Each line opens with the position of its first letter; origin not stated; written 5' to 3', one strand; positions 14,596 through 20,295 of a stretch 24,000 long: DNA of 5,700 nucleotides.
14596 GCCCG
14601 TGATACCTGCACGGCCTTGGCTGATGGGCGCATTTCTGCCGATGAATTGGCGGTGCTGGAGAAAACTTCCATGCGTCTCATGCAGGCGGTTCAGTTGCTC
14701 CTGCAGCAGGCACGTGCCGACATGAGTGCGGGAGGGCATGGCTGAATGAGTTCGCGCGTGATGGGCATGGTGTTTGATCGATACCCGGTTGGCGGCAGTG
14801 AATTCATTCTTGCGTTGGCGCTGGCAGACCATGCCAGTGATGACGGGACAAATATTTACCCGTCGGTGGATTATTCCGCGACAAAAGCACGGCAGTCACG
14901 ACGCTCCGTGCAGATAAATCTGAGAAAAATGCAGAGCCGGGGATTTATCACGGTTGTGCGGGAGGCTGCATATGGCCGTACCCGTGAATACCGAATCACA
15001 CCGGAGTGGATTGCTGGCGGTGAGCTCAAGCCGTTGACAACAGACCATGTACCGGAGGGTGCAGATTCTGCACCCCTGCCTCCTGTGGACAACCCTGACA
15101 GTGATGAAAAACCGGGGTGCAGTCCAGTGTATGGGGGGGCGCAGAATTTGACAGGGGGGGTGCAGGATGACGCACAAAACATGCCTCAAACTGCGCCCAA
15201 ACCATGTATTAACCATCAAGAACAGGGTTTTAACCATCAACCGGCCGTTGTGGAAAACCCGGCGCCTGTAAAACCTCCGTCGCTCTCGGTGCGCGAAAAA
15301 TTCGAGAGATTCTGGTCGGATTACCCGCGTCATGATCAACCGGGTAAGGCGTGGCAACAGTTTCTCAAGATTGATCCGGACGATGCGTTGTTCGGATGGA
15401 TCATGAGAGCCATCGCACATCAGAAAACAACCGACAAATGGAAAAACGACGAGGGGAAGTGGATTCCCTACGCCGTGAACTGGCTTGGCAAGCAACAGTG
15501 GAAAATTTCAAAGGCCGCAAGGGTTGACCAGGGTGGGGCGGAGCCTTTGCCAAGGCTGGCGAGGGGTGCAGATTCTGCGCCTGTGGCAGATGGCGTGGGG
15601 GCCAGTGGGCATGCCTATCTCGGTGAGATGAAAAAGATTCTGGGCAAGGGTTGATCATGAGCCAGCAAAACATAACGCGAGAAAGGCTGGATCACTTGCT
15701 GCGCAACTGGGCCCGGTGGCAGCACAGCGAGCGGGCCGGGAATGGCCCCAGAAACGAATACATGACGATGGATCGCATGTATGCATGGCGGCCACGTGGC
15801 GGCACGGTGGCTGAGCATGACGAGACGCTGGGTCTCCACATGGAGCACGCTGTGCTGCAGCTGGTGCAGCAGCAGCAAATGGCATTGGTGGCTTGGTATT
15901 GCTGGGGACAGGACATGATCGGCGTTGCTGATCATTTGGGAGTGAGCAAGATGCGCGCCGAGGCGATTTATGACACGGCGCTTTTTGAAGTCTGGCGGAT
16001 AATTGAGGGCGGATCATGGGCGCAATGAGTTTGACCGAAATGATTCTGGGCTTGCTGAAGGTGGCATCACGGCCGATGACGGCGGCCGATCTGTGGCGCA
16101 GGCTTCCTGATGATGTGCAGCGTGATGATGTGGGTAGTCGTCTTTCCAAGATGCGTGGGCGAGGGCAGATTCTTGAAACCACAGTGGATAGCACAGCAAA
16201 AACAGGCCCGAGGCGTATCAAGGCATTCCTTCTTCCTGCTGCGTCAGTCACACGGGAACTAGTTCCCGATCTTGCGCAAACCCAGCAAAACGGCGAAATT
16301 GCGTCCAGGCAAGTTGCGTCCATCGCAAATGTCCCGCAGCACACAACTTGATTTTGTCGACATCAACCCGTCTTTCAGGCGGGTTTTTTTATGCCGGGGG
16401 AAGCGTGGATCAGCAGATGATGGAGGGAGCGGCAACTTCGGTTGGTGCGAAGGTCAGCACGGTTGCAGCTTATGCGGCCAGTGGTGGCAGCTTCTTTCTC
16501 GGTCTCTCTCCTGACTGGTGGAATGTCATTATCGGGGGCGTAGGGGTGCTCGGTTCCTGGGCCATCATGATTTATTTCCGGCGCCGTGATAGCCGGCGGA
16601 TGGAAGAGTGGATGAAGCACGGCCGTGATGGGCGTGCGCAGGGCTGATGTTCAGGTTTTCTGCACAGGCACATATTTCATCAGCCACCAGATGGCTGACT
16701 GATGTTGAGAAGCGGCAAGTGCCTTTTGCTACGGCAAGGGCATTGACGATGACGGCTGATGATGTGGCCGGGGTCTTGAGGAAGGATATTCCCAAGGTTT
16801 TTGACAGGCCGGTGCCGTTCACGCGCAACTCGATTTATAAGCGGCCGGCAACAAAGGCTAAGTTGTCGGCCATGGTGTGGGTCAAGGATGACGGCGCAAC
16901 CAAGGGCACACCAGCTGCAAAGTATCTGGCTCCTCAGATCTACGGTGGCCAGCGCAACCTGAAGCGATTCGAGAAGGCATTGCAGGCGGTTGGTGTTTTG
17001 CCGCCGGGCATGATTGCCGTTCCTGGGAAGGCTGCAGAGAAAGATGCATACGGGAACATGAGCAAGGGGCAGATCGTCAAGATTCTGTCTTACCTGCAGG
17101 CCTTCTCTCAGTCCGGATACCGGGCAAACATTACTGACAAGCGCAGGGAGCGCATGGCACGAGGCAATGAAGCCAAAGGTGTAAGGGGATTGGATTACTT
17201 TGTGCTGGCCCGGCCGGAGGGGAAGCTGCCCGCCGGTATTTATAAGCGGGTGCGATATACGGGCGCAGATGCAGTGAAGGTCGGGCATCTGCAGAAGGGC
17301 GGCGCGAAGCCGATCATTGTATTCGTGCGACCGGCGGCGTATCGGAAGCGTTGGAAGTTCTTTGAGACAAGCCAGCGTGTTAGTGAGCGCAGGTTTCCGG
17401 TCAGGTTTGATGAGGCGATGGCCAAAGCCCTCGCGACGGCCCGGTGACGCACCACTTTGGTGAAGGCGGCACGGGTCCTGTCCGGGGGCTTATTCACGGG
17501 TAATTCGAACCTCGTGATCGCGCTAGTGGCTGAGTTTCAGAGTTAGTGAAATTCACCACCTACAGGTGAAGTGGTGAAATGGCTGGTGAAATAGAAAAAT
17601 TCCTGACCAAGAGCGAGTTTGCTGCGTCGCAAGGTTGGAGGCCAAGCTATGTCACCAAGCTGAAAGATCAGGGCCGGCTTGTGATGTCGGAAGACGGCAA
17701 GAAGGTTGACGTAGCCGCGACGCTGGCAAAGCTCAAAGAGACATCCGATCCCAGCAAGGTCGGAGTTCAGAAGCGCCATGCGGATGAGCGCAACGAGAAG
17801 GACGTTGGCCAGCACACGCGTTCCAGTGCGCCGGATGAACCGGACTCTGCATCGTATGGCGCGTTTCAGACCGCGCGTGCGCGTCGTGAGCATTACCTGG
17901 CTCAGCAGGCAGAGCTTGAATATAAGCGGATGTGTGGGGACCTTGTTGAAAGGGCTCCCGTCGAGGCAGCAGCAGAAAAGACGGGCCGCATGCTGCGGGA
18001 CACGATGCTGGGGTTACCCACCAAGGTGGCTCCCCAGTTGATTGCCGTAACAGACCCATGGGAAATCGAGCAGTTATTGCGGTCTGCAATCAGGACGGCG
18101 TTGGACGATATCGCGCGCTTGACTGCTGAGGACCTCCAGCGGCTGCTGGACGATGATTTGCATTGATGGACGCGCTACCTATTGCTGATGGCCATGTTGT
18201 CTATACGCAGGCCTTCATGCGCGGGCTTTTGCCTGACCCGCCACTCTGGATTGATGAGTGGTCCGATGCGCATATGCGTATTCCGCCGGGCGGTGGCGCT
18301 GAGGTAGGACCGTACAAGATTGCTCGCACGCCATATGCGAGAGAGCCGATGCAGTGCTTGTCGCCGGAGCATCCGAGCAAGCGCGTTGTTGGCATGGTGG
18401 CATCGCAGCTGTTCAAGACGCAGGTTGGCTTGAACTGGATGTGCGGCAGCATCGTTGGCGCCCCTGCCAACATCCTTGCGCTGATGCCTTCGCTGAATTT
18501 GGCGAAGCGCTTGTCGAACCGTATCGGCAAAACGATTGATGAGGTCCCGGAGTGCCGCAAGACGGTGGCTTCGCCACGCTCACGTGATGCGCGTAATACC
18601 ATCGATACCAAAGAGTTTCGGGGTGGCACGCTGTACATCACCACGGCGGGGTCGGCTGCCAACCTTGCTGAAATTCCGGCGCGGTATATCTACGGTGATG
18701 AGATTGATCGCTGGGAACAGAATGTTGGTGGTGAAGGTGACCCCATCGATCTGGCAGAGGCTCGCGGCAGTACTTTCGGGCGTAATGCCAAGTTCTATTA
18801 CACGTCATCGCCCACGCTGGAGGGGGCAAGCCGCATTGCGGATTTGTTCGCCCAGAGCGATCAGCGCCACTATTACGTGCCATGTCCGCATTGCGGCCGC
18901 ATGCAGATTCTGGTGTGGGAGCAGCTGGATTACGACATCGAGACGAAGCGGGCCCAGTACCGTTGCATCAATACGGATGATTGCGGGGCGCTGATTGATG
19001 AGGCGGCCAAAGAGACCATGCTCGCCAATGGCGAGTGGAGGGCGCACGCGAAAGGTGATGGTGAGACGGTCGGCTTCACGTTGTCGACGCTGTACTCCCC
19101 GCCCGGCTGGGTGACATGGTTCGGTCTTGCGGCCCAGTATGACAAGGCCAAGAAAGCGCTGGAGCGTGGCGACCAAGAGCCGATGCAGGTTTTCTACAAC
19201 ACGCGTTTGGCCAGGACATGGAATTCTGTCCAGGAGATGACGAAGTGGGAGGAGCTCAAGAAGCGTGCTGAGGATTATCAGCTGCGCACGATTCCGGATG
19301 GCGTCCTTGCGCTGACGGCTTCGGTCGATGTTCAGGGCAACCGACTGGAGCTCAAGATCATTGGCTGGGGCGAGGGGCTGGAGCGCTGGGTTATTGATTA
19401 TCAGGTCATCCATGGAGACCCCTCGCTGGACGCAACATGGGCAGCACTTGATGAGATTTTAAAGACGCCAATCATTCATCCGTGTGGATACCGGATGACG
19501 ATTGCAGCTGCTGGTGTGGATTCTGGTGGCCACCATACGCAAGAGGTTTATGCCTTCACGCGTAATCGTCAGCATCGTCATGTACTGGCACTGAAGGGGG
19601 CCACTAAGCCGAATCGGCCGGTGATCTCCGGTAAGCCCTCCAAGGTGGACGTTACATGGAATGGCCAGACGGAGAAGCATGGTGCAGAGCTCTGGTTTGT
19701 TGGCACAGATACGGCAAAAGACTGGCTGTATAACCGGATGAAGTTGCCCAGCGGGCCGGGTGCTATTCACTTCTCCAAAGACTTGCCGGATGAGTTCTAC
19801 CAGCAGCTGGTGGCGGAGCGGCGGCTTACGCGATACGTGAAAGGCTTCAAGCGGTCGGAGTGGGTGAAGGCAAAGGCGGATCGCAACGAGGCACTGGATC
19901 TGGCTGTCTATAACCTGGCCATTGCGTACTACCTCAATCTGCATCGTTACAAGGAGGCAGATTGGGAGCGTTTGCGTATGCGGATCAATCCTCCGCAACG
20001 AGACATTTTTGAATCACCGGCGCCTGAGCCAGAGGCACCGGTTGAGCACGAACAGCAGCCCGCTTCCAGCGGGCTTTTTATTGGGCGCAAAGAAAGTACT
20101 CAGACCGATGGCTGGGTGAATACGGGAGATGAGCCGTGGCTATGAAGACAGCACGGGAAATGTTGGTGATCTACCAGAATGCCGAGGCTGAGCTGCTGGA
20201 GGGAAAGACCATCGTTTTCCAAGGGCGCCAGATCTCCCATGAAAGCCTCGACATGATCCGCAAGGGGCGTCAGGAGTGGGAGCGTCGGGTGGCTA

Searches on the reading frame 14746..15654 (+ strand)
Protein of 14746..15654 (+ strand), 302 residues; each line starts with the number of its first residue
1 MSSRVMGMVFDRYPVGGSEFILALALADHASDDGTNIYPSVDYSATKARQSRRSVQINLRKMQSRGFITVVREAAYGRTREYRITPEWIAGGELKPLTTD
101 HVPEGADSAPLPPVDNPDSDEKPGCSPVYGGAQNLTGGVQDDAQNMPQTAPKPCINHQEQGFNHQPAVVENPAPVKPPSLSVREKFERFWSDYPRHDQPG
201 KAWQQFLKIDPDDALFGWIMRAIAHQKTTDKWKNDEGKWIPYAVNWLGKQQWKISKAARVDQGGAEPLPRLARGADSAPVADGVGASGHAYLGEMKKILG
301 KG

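Call 12: search_protein_families(library=phrogs, proteins=[window:14746-15654:+], max_evalue=0.001)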
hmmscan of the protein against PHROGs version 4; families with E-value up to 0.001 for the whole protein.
window:14746-15654:+ (302 aa): 9 families
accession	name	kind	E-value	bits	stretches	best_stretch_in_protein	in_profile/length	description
phrog_270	-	DNA, RNA and nucleotide metabolism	5.3e-23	83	1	17-259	47-257/383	replication initiation protein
phrog_1032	-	DNA, RNA and nucleotide metabolism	6.4e-11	43.8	1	1-240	1-249/281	replication initiation protein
phrog_9474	-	DNA, RNA and nucleotide metabolism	9.2e-11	42.8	1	182-288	175-282/288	replication initiation protein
phrog_678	-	DNA, RNA and nucleotide metabolism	3.5e-10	41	1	1-190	59-222/346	replication initiation O-like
phrog_9327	-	DNA, RNA and nucleotide metabolism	1.6e-09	38.8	1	138-253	131-239/276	primosomal protein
phrog_8540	-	DNA, RNA and nucleotide metabolism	5.3e-08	34.3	1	1-143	1-131/196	replication initiation O-like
phrog_1347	-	unknown function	9.4e-06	25.6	1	181-270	272-361/417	-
phrog_11896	-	DNA, RNA and nucleotide metabolism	2.2e-05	25.5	1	1-74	1-76/225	primosomal protein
phrog_391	-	DNA, RNA and nucleotide metabolism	3.4e-05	24.6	1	1-235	1-218/298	replication initiation O-like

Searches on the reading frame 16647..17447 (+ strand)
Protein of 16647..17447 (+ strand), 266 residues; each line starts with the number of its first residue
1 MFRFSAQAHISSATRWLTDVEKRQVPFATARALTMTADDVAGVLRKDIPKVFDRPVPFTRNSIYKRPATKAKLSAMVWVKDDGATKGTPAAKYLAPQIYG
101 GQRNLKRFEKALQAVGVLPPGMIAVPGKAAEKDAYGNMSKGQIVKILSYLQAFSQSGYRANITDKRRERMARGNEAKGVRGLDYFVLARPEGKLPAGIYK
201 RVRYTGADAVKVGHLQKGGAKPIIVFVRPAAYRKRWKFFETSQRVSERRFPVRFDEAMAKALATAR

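Call 12: search_protein_families(library=phrogs, proteins=[window:16647-17447:+], max_evalue=0.001)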
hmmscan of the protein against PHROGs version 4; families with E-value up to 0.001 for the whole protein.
window:16647-17447:+ (266 aa): 2 families
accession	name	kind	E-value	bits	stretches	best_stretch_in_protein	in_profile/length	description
phrog_1924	-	tail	3.6e-72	244.1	1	1-266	1-237/237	minor tail protein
phrog_29138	-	unknown function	3.5e-16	60.3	1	82-266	4-170/170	-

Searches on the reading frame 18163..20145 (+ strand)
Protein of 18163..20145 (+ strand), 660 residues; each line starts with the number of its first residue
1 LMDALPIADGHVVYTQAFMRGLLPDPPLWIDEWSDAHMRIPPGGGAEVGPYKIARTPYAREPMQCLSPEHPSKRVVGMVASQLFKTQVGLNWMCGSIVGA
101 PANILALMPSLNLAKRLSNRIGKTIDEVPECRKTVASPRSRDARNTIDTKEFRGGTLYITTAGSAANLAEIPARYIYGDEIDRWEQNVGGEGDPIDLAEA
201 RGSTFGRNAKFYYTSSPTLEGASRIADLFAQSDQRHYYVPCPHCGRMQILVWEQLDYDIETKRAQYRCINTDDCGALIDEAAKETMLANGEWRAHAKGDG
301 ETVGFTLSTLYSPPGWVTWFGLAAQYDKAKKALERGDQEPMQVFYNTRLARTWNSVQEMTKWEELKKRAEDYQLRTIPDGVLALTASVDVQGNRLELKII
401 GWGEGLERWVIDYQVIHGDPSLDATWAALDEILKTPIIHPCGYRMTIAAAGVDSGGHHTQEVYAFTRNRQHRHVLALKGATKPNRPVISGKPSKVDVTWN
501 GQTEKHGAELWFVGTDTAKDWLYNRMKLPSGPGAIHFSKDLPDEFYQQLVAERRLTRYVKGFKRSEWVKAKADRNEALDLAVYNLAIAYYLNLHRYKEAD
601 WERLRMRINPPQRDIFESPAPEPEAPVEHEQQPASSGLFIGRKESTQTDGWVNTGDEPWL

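Call 12: search_protein_families(library=phrogs, proteins=[window:18163-20145:+], max_evalue=0.001)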
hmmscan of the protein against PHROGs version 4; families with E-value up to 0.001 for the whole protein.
window:18163-20145:+ (660 aa): 10 families
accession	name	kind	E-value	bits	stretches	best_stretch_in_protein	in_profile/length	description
phrog_15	-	head and packaging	1.1e-231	773.8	1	13-659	340-985/1330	terminase large subunit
phrog_3028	-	unknown function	3.1e-45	155.5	1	429-605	1-169/203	-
phrog_21311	-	head and packaging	1.1e-34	121.3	1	112-316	5-218/218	terminase large subunit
phrog_16406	-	unknown function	2.4e-34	120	1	301-588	104-382/601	-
phrog_15657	-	unknown function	3.9e-29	102.8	1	302-520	27-229/230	-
phrog_675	-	head and packaging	2.1e-22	80.1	1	70-373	55-348/576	terminase large subunit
phrog_12089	-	unknown function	8.3e-08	33.1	1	452-630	5-187/208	-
phrog_12876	-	head and packaging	1.8e-07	32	1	143-284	30-159/235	terminase large subunit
phrog_37509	-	unknown function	1.7e-06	29.1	1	517-608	41-135/189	-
phrog_22352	-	unknown function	0.00027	21.8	1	474-532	9-58/70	-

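Call 81: search_dna_similar(query=window:18163-20145:+, collection=phages, mode=protein, max_rows=10)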
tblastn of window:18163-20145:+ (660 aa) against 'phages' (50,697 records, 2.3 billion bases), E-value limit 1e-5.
Records with a match: 861; places in all: 865; records where one place covers at least 80% of the query: 714.
Best place of each record, by identity: 60-80% 8; <60% 853.
By first word of the organism name: Escherichia 132; Salmonella 92; Flavobacterium 79; Vibrio 78; Pseudomonas 60; Rhodobacter 39; Aeromonas 29; Bacteriophage 28; Klebsiella 27; Ralstonia 23; and 72 more.
By host as written in the record: - 129; Flavobacterium columnare 62; Escherichia coli 54; Rhodobacter capsulatus YW1 39; Pseudomonas aeruginosa 32; Salmonella enterica subsp. enterica serovar Typhimurium 25; Ralstonia solanacearum 21; Salmonella enterica 17; and 258 more.
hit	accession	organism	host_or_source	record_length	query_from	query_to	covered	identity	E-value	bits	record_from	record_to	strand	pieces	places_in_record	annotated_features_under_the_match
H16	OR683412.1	Pseudomonas phage Turba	Pseudomonas aeruginosa F038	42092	8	609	91%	65.8%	0e+0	814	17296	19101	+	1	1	terminase large subunit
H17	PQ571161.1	Pseudomonas phage Haddon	Pseudomonas aeruginosa PA14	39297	8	609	91%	65.8%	0e+0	813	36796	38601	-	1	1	terminase large subunit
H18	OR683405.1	Pseudomonas phage Lodos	Pseudomonas aeruginosa 135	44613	6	608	91%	64.0%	0e+0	797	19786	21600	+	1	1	terminase large subunit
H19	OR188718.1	Pseudomonas phage LPPA56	Pseudomonas aeruginosa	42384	6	608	91%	64.0%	0e+0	796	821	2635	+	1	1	hypothetical protein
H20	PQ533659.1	Pseudomonas phage Meadow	Pseudomonas aeruginosa PA14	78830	6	608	91%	64.0%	0e+0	796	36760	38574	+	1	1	terminase DNA packaging protein A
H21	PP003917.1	Pseudomonas phage vB_Pae_U5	Pseudomonas aeruginosa ST773 ...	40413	6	608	91%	64.0%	0e+0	796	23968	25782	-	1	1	terminase large subunit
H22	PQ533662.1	Pseudomonas phage Presto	Pseudomonas aeruginosa PA14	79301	6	608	91%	64.0%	0e+0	795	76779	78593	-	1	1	terminase DNA packaging protein A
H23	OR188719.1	Pseudomonas phage LPPA36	Pseudomonas aeruginosa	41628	6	608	91%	63.9%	0e+0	793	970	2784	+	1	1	hypothetical protein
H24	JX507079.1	Acidithiobacillus phage AcaML1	Acidithiobacillus caldus ATCC 51756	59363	16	599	88%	41.6%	6e-122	405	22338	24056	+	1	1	packaging terminase large subunit gpA | putative terminase small subunit gpNu1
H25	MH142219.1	Acidithiobacillus phage AcaML1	Acidithiobacillus caldus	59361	16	599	88%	41.6%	6e-122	405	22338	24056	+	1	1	record has no annotation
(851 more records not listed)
